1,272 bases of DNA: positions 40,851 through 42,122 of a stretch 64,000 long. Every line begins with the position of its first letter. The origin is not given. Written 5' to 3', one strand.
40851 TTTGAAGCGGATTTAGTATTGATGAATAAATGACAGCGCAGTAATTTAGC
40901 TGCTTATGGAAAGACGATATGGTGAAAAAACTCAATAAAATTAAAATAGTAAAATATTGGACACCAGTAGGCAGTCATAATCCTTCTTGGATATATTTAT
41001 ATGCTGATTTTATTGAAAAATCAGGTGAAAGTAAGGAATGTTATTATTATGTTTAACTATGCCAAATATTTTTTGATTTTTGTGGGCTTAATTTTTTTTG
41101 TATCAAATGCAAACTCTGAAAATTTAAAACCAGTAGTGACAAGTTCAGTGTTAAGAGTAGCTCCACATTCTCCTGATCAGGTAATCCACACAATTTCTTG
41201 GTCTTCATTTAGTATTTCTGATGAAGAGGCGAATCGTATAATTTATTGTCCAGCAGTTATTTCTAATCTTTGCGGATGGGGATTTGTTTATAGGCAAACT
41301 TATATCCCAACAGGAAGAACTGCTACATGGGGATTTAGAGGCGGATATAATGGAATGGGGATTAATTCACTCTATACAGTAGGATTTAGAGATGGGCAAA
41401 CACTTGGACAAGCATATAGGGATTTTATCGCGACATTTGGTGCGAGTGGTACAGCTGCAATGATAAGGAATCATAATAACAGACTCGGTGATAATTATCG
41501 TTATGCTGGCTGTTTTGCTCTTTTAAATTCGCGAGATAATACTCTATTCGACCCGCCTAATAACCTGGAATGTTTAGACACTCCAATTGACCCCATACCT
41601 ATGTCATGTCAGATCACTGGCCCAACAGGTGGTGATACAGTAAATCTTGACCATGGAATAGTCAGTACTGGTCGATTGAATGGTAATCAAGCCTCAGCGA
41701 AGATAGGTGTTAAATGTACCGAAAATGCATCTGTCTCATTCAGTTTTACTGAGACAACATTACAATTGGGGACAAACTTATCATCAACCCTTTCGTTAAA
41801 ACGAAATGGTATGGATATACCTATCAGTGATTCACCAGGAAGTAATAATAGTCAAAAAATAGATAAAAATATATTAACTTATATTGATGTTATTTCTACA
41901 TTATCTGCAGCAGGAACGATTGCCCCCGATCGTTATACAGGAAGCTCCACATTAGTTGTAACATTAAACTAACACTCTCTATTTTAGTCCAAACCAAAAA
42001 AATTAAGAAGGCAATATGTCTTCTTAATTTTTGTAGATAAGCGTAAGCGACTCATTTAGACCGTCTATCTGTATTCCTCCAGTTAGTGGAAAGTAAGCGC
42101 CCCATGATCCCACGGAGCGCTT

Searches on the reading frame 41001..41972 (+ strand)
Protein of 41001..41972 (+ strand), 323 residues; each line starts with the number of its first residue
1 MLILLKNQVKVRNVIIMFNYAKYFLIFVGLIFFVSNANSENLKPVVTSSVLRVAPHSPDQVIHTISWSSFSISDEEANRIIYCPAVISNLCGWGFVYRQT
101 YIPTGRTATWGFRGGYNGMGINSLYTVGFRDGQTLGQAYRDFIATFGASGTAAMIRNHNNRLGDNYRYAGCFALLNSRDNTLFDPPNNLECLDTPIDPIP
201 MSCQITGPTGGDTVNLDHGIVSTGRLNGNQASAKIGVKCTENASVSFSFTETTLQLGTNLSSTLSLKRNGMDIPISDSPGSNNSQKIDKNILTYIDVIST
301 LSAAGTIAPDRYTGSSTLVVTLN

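Call 73: search_protein_families(library=pfam, proteins=[window:41001-41972:+], max_evalue=0.001)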
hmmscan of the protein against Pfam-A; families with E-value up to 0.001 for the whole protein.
window:41001-41972:+ (323 aa): 1 family
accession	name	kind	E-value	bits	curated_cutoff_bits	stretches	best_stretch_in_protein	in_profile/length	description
PF24223.1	MrpH_C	-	8.9e-09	35.8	27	1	211-322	5-113/114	Fimbrial adhesin MrpH C-terminal domain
